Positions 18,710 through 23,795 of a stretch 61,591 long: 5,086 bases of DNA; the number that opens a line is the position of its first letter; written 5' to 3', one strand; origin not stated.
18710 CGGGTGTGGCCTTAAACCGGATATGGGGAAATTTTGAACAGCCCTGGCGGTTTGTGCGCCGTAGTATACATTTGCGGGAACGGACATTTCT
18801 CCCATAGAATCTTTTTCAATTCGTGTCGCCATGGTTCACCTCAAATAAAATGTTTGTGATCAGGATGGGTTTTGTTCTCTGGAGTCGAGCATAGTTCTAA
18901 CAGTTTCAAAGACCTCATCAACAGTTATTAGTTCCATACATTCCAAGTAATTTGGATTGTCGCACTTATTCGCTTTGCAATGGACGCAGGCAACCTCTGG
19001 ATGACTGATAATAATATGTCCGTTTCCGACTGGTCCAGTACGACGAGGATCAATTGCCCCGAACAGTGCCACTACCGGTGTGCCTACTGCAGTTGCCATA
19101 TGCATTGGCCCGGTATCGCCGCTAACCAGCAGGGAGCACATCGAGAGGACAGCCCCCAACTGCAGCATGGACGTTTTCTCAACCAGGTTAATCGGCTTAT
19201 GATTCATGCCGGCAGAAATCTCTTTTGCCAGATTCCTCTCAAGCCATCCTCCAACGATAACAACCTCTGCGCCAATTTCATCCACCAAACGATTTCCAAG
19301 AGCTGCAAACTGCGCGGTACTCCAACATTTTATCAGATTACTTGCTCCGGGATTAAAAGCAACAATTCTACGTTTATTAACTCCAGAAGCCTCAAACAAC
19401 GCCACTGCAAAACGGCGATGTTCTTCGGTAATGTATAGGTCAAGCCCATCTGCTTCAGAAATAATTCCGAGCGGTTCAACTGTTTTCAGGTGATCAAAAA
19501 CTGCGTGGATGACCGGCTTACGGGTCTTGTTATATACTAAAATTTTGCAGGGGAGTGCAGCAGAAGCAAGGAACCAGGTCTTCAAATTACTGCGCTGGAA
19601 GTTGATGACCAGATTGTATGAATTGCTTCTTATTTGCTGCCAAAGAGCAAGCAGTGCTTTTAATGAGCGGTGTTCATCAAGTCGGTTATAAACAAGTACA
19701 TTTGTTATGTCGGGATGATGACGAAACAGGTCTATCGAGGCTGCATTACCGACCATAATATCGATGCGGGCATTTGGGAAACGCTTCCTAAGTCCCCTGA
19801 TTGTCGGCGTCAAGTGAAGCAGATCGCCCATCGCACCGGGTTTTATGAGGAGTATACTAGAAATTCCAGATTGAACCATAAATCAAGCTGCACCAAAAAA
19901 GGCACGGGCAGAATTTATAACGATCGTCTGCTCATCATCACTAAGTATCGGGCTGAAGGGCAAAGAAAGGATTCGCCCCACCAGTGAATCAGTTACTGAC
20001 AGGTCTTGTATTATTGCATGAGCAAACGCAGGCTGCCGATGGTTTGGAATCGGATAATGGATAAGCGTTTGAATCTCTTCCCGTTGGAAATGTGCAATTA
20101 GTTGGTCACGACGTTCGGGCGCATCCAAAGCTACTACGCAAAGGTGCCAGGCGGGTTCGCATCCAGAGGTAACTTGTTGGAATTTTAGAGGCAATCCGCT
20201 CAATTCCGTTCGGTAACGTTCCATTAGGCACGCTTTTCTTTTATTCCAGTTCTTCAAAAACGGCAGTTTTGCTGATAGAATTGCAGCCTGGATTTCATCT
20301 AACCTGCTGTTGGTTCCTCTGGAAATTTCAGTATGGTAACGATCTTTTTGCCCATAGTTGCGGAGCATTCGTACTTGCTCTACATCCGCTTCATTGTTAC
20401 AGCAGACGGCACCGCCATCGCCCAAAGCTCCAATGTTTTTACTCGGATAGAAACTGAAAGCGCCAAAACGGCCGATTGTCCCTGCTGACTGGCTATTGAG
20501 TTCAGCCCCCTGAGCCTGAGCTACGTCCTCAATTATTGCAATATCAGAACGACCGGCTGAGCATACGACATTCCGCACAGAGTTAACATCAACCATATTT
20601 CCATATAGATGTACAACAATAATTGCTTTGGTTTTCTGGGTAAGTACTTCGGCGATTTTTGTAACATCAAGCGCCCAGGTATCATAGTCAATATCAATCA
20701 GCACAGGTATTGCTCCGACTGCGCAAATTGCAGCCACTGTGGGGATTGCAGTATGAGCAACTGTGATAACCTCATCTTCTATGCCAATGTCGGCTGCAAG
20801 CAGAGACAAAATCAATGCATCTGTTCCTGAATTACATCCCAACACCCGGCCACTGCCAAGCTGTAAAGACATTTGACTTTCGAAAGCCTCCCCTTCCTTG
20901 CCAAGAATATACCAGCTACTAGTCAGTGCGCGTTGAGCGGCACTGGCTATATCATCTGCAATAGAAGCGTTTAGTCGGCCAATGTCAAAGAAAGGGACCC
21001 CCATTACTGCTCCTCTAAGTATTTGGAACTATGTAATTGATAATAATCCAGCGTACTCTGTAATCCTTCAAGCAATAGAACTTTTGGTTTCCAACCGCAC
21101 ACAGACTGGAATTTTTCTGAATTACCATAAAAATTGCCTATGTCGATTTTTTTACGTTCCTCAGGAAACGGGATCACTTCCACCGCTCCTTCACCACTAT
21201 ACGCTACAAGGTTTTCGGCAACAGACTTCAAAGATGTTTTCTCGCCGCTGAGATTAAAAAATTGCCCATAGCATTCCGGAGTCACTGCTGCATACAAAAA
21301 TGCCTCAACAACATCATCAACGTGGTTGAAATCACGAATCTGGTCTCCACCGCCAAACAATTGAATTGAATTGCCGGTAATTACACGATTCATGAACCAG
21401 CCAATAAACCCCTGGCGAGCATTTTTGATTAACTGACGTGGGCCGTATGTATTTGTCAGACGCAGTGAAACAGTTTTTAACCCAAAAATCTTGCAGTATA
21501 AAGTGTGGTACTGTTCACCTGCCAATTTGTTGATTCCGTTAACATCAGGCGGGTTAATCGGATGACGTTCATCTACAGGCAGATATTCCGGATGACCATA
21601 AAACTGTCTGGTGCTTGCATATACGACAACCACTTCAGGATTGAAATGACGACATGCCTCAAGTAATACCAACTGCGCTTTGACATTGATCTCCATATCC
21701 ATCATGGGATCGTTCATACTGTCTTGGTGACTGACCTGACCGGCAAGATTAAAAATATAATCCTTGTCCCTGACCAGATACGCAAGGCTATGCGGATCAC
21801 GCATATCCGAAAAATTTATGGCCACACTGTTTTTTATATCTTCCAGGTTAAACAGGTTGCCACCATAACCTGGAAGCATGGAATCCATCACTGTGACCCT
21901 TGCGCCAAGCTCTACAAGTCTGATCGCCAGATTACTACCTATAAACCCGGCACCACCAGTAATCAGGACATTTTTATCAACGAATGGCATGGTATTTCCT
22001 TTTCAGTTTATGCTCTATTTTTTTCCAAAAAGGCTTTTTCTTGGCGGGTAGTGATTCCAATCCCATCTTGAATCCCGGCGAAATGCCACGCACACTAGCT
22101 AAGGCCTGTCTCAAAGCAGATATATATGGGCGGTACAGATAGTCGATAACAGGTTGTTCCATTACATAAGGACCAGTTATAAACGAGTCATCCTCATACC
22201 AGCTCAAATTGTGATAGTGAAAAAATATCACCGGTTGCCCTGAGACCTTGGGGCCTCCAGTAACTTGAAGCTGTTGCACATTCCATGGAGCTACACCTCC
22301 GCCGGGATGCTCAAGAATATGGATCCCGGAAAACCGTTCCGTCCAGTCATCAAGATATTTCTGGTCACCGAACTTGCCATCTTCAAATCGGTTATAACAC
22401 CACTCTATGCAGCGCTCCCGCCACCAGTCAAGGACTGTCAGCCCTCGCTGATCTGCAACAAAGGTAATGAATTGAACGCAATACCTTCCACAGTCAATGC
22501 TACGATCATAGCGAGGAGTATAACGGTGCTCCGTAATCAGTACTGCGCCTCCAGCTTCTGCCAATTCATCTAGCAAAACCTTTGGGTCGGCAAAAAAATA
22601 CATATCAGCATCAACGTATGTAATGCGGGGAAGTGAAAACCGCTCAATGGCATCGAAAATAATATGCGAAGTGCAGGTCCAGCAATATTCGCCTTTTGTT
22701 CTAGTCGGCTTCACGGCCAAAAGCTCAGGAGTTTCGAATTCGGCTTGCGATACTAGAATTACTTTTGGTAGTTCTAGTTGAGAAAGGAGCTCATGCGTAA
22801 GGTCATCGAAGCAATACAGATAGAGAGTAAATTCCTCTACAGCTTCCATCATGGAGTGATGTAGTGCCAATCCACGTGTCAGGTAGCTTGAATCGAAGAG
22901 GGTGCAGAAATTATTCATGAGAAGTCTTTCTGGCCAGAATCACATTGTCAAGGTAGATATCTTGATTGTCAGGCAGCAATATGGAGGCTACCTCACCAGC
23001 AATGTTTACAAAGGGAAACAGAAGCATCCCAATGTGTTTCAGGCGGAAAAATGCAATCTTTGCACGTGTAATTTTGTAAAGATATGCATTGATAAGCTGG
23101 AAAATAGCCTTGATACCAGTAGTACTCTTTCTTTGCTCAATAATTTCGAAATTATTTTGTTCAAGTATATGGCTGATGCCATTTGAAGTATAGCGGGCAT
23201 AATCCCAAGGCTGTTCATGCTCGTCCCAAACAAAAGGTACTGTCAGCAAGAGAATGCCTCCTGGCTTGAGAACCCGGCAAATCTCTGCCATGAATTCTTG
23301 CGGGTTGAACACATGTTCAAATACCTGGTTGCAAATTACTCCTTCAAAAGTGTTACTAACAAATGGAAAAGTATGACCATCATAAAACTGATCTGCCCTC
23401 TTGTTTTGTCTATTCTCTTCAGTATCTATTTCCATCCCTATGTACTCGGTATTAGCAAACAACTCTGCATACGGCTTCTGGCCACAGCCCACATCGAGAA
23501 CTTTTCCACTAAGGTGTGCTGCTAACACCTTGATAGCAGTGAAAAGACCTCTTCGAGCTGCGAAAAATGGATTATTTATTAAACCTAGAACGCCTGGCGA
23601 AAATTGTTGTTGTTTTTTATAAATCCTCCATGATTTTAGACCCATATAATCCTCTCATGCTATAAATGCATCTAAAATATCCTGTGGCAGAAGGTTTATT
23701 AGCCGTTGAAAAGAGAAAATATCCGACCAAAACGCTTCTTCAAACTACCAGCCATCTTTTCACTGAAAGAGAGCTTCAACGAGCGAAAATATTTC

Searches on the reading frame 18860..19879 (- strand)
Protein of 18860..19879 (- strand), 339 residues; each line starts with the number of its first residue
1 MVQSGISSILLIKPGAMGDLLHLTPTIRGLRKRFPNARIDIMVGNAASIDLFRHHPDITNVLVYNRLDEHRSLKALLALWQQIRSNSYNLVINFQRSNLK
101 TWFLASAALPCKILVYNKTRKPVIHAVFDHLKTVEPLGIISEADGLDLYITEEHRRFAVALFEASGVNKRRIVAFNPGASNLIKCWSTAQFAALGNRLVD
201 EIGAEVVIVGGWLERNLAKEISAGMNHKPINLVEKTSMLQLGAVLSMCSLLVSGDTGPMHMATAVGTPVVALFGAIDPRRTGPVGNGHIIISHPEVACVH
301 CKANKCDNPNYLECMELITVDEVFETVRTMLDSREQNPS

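Call 17: search_protein_families(library=ncbifam, proteins=[window:18860-19879:-], max_evalue=0.00001)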
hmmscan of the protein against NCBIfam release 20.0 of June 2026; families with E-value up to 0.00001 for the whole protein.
window:18860-19879:- (339 aa): 6 families
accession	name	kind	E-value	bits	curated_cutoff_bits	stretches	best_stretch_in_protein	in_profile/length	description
TIGR02201.1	heptsyl_trn_III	equivalog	5.1e-39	134.3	170.2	1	9-330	2-342/344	putative lipopolysaccharide heptosyltransferase III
NF007742.0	PRK10422.1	equivalog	3.1e-35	121.6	467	1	6-336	5-348/352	lipopolysaccharide core heptosyltransferase RfaQ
TIGR02195.1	heptsyl_trn_II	equivalog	1.5e-33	116.4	134.6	1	9-331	2-338/339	lipopolysaccharide heptosyltransferase II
TIGR02193.1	heptsyl_trn_I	equivalog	4.7e-30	104.9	185.3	1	9-326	2-315/320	lipopolysaccharide heptosyltransferase I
NF008162.0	PRK10916.1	equivalog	4.3e-21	75.5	569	1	150-333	162-345/348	ADP-heptose--LPS heptosyltransferase RfaF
NF008204.0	PRK10964.1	equivalog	3.4e-13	49.4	437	1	184-300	192-306/322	lipopolysaccharide heptosyltransferase RfaC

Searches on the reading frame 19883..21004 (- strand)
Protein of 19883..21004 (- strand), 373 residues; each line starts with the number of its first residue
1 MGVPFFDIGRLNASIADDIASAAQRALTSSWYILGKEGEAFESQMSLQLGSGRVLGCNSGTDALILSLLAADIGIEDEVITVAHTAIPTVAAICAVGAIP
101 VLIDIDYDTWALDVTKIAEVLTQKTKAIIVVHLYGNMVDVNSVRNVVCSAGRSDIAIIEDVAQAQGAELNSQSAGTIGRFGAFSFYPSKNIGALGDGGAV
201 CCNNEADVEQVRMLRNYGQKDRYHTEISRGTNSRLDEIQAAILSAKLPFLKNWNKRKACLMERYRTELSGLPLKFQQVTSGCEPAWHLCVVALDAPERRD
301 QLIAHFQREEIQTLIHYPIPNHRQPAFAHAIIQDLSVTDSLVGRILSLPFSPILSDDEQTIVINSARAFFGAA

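Call 17: search_protein_families(library=ncbifam, proteins=[window:19883-21004:-], max_evalue=0.00001)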
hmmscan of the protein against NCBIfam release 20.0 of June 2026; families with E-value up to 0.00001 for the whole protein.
window:19883-21004:- (373 aa): 8 families
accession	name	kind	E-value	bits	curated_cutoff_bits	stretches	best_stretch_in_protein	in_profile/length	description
TIGR03588.1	PseC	equivalog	7.7e-56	189.6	423.5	1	17-366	12-376/380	UDP-4-amino-4,6-dideoxy-N-acetyl-beta-L-altrosamine transaminase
NF008687.0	PRK11706.1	equivalog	1.8e-54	184.9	375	1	42-370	37-374/375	dTDP-4-amino-4,6-dideoxygalactose transaminase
TIGR04181.1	NHT_00031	hypoth_equivalog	2.4e-53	181.3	420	1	34-351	28-359/359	LegC family aminotransferase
NF008658.2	PRK11658.1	equivalog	9.7e-51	172.6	631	1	14-366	11-373/379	UDP-4-amino-4-deoxy-L-arabinose aminotransferase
NF011936.0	PRK15407.1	equivalog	6.9e-45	153.5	423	2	28-219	57-252/440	lipopolysaccharide biosynthesis protein RfbH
TIGR02379.1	ECA_wecE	subfamily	2.3e-40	138.5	434.85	1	45-367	40-372/376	dTDP-4-amino-4,6-dideoxy-D-glucose transaminase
TIGR04427.1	PLP_DesI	equivalog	3.5e-38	131.7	650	1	19-362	34-375/390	dTDP-4-dehydro-6-deoxyglucose aminotransferase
NF004770.0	PRK06108.1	subfamily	3.1e-06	26.3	422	1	48-158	93-207/396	pyridoxal phosphate-dependent aminotransferase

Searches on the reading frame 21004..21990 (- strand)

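Call 17: search_protein_families(library=ncbifam, proteins=[window:21004-21990:-], max_evalue=0.00001)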
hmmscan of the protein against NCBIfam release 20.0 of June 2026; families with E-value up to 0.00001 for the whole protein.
window:21004-21990:- (328 aa): 23 families
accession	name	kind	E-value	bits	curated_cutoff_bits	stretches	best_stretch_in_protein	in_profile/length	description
TIGR01181.1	dTDP_gluc_dehyt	equivalog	2.9e-39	135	365.1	1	8-322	2-316/321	dTDP-glucose 4,6-dehydratase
TIGR04180.1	EDH_00030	hypoth_equivalog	2.1e-37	128.8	475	1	8-303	1-295/297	NAD-dependent 4,6-dehydratase LegB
TIGR01179.1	galE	equivalog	6.8e-32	110.6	262.3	1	7-318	1-326/332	UDP-glucose 4-epimerase GalE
TIGR02197.1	heptose_epim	equivalog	1.8e-30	106.2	274.6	1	8-280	1-276/316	ADP-glyceromanno-heptose 6-epimerase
NF011728.1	PRK15181.1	equivalog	1.5e-21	76.8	760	1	5-322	15-343/348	Vi polysaccharide biosynthesis UDP-N-acetylglucosaminuronic acid C-4 epimerase TviC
NF008360.0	PRK11150.1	equivalog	1.6e-20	73.6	452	1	8-280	2-269/310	ADP-glyceromanno-heptose 6-epimerase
NF007490.0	PRK10084.1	subfamily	1.4e-19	70.4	649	1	8-318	3-335/361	dTDP-glucose 4,6-dehydratase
NF007582.0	PRK10217.1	equivalog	1.7e-19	70.1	698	1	6-319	2-333/355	dTDP-glucose 4,6-dehydratase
NF043036.1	ErythonDh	equivalog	5.2e-18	65.3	325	1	7-178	2-176/321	D-erythronate dehydrogenase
TIGR02622.1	CDP_4_6_dhtase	equivalog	4.1e-17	62.4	278.45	1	3-135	2-137/352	CDP-glucose 4,6-dehydratase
NF008872.0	PRK11908.1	equivalog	1.5e-13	50.5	294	1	6-321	2-339/349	bifunctional UDP-4-keto-pentose/UDP-xylose synthase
NF007956.0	PRK10675.1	subfamily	3e-13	49.6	394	1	7-315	2-327/338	UDP-glucose 4-epimerase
TIGR03466.1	HpnA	hypoth_equivalog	1.8e-11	43.5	367.65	1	7-186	2-175/327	hopanoid-associated sugar epimerase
TIGR01472.1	gmd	equivalog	1.6e-10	40.7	415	1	8-259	3-262/342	GDP-mannose 4,6-dehydratase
TIGR01214.1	rmlD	equivalog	3e-10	39.7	224.05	1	8-231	2-193/285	dTDP-4-dehydrorhamnose reductase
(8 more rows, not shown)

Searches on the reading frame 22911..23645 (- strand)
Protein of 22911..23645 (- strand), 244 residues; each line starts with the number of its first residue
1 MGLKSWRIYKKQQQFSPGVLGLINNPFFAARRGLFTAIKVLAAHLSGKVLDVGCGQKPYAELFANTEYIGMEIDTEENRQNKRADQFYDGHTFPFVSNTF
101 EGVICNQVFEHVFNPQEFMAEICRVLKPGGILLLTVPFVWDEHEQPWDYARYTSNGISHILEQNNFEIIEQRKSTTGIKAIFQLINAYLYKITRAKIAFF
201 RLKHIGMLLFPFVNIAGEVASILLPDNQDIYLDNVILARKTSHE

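Call 5: search_protein_families(library=pfam, proteins=[window:22911-23645:-], max_evalue=0.1)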
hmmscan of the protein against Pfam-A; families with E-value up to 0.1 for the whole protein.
window:22911-23645:- (244 aa): 10 families
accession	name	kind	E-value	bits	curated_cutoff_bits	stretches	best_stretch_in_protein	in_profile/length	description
PF13489.12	Methyltransf_23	-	2.8e-16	60.1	27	1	36-169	11-162/164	Methyltransferase domain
PF08241.18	Methyltransf_11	-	4.9e-16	59.6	21.2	1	50-133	1-94/95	Methyltransferase domain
PF13847.12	Methyltransf_31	-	1.2e-10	41.7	27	1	48-137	6-112/145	Methyltransferase domain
PF13649.12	Methyltransf_25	-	3.1e-09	37.8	27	1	49-130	1-97/97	Methyltransferase domain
PF08242.18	Methyltransf_12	-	3.1e-08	34.7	30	1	50-132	1-98/98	Methyltransferase domain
PF20922.3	Anamorsin_N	-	0.00077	19.6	27.1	1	97-141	49-94/163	Anamorsin, N-terminal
PF03141.22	Methyltransf_29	-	0.0014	17.7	23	1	48-175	120-255/506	Putative S-adenosyl-L-methionine-dependent methyltransferase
PF07021.18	MetW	-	0.0034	17.5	21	1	47-126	15-102/193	Methionine biosynthesis protein MetW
PF02390.23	Methyltransf_4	-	0.048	13.6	24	0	116-185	97-156/173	Putative methyltransferase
PF05148.21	Methyltransf_8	-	0.065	13.5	27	0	47-133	74-155/219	Hypothetical methyltransferase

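Call 6: search_protein_families(library=ncbifam, proteins=[window:22911-23645:-], max_evalue=0.1)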
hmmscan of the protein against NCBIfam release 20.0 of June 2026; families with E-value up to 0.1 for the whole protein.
window:22911-23645:- (244 aa): 23 families
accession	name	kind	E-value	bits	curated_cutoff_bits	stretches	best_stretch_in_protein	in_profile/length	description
NF045667.1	MTase_DVU1556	equivalog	1.1e-12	47.8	155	1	37-135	14-120/213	DVU_1556 family methyltransferase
TIGR02072.1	BioC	equivalog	4.3e-08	33.2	184.95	1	47-136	36-134/244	malonyl-ACP O-methyltransferase BioC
TIGR04345.1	ovoA_Cterm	equivalog_domain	1.1e-07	31.7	170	1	94-146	129-181/242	putative 4-mercaptohistidine N1-methyltransferase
TIGR01983.1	UbiG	equivalog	1.1e-07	31.4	102.95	1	47-135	51-152/228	bifunctional 2-polyprenyl-6-hydroxyphenol methylase/3-demethylubiquinol 3-O-methyltransferase UbiG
NF041536.1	ArsM_DUF2284_UU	exception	9.2e-07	27.5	575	1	88-143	134-189/459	arsenite methyltransferase/DUF2284 domain selenoprotein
NF047649.1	MTase_UXPK_star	exception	1.5e-06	27.4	460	1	89-135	136-182/283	methyltransferase/UXPK-star double selenoprotein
NF041537.1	ArsM_AhpD_UU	exception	1.9e-06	26.9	510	1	88-135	134-181/345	arsenite methyltransferase/AhpD domain selenoprotein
NF045825.1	FAmtase_mtf2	equivalog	6.9e-06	25.5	400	1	45-135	57-159/248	fatty-acid O-methyltransferase Mtf2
NF041675.1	sarc_dimgly_tmase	equivalog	0.00012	22.1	550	1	92-142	127-177/278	sarcosine/dimethylglycine N-methyltransferase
NF045823.1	PthPhpthDimycoMt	equivalog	0.00014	21.1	300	1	86-148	116-179/256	phthiotriol/phenolphthiotriol dimycocerosates methyltransferase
TIGR01934.1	MenG_MenH_UbiE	subfamily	0.00023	20.5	158.35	1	86-134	91-141/223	ubiquinone/menaquinone biosynthesis methyltransferase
NF001241.0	PRK00216.1-2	equivalog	0.0004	20.1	327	1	73-134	86-147/231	demethylmenaquinone methyltransferase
NF052510.1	methyltran_MpqE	exception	0.00046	19.7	335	1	90-132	107-149/234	methyl-plastoquinone biosynthesis methyltransferase MpqE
NF001240.0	PRK00216.1-1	equivalog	0.0018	17.3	378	1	89-134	123-168/251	bifunctional demethylmenaquinone methyltransferase/2-methoxy-6-polyprenyl-1,4-benzoquinol methylase UbiE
NF007610.0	PRK10258.1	equivalog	0.0025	17.2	342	1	39-135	36-139/251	malonyl-ACP O-methyltransferase BioC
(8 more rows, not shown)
